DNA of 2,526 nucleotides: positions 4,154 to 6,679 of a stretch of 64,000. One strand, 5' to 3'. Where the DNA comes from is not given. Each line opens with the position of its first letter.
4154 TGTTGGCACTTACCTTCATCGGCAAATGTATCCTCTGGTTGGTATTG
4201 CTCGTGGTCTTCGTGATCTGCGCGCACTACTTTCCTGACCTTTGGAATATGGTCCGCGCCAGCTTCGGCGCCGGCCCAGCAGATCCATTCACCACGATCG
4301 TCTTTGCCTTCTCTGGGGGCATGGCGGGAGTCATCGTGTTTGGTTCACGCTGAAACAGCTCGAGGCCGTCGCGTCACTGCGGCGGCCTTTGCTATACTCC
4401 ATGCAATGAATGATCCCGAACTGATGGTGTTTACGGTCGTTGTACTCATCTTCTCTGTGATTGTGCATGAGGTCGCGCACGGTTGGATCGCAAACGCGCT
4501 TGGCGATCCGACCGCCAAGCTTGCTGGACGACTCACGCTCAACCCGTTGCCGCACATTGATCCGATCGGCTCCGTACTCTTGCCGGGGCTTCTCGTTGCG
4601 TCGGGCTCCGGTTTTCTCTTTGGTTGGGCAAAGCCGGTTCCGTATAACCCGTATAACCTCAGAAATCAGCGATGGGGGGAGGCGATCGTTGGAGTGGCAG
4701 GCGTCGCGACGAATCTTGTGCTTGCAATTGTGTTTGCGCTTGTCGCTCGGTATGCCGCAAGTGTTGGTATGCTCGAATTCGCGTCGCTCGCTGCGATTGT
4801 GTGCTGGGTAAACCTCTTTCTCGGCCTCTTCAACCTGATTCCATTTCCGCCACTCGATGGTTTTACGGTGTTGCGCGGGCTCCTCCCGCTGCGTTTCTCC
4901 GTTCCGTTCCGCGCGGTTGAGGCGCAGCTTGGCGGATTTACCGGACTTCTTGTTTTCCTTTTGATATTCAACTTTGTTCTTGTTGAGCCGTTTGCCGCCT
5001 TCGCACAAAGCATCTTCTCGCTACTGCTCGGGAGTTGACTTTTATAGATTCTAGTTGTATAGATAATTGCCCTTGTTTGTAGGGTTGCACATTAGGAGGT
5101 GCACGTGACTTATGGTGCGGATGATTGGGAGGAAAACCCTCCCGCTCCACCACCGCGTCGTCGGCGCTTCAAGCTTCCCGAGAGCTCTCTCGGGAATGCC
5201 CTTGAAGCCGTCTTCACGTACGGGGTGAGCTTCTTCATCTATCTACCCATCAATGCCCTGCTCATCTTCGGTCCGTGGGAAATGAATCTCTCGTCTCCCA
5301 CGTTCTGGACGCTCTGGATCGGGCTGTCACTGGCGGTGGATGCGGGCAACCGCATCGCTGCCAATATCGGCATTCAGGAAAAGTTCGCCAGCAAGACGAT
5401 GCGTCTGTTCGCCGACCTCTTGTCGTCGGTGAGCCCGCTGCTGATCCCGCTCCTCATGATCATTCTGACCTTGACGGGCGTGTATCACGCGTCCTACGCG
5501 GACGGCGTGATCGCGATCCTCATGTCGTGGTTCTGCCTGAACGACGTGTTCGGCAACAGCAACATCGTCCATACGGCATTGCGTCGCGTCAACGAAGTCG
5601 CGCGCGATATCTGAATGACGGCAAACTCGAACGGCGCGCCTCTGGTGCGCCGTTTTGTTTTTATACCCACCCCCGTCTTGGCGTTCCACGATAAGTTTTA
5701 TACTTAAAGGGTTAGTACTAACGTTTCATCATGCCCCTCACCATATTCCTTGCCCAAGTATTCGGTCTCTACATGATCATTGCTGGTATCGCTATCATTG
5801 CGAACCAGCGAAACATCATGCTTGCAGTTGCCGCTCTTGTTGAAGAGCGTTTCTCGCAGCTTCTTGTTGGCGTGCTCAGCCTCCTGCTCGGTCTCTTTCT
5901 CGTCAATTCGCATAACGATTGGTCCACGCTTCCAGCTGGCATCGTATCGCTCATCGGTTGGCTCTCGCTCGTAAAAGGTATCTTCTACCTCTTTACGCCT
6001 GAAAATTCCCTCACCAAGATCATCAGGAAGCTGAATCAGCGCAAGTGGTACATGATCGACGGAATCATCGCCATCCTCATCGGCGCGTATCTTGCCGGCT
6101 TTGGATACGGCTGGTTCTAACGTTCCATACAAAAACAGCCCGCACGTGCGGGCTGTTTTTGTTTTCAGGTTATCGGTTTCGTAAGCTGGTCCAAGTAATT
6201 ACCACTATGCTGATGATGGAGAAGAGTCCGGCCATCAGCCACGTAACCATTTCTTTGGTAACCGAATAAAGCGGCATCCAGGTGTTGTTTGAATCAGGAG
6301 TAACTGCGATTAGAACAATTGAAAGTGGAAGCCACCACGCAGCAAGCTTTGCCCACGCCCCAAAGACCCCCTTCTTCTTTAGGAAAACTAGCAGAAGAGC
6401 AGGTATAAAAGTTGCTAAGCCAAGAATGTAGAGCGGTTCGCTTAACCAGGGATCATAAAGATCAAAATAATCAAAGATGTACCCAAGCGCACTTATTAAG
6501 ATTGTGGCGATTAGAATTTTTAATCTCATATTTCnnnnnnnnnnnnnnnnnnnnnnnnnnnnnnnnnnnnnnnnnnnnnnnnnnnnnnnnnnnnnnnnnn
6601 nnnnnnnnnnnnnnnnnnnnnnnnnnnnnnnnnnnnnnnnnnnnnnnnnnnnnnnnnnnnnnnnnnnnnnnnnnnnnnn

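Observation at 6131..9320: Low-GC island encoding a 926-aa secreted lipase-like protein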

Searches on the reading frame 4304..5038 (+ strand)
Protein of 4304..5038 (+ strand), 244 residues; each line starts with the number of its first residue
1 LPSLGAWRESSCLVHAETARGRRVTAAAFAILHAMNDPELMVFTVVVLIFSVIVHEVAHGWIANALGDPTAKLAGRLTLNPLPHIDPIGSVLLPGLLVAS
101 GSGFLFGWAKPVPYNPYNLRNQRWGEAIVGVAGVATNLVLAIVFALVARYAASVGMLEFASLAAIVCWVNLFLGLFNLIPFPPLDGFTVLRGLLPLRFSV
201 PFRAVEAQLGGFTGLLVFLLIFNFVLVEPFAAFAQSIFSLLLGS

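Call 3: search_protein_families(library=pfam, proteins=[window:4304-5038:+], max_evalue=0.01)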
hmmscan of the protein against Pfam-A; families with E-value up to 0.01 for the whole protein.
window:4304-5038:+ (244 aa): 1 family
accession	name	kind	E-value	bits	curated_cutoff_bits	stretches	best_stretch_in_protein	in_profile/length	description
PF02163.28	Peptidase_M50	-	2.4e-14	53.6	27.2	2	159-214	159-214/221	Peptidase family M50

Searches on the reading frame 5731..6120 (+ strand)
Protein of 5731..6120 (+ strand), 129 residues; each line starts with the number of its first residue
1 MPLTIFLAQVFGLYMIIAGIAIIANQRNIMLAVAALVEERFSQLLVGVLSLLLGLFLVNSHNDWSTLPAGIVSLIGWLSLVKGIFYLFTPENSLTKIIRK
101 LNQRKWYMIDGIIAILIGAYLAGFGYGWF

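Call 3: search_protein_families(library=pfam, proteins=[window:5731-6120:+], max_evalue=0.01)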
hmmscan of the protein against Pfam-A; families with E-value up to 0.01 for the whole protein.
window:5731-6120:+ (129 aa): 3 families
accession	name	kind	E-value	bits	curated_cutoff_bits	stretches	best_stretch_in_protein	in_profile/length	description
PF03729.18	DUF308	-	0.00025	21.7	25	1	70-121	23-71/73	Short repeat of unknown function (DUF308)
PF03706.18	LPG_synthase_TM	-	0.00094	19.2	33.4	1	32-104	109-184/302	Lysylphosphatidylglycerol synthase TM region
PF09991.14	DUF2232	-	0.0085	15.7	27.8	1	20-103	42-124/290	Predicted membrane protein (DUF2232)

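Call 34: search_protein_families(library=ncbifam, proteins=[window:5731-6120:+], max_evalue=0.1)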
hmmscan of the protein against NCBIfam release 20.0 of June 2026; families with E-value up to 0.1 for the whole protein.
window:5731-6120:+ (129 aa): 1 family
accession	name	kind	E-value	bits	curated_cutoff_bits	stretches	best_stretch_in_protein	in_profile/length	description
NF007577.0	PRK10209.1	equivalog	0.024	14.3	189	0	7-118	49-149/190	HdeD family acid-resistance protein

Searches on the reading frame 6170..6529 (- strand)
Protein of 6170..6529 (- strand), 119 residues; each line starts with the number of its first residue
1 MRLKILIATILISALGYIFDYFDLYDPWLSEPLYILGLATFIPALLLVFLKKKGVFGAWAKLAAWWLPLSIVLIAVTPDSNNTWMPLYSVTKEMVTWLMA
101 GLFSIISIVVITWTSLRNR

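Call 3: search_protein_families(library=pfam, proteins=[window:6170-6529:-], max_evalue=0.01)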
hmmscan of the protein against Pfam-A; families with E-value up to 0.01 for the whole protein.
window:6170-6529:- (119 aa): 0 families

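Call 34: search_protein_families(library=ncbifam, proteins=[window:6170-6529:-], max_evalue=0.1)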
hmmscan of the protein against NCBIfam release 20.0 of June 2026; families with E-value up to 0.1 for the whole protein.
window:6170-6529:- (119 aa): 0 families

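Call 44: find_homologous_proteins(query=window:6170-6529:-, max_evalue=0.001)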
Query window:6170-6529:- (119 aa): 1 proteins with E <= 0.001 among 49 candidates.
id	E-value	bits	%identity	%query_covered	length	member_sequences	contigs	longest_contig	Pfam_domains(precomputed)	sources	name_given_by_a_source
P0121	3.3e-69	248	100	100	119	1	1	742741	-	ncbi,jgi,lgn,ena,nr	ncbi:MAG TPA: hypothetical protein VEB18_01430 [Candidatus Paceibacterota bacterium]|nr:hypothetical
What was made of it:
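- Tried and rejected: It found only itself (call 44).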
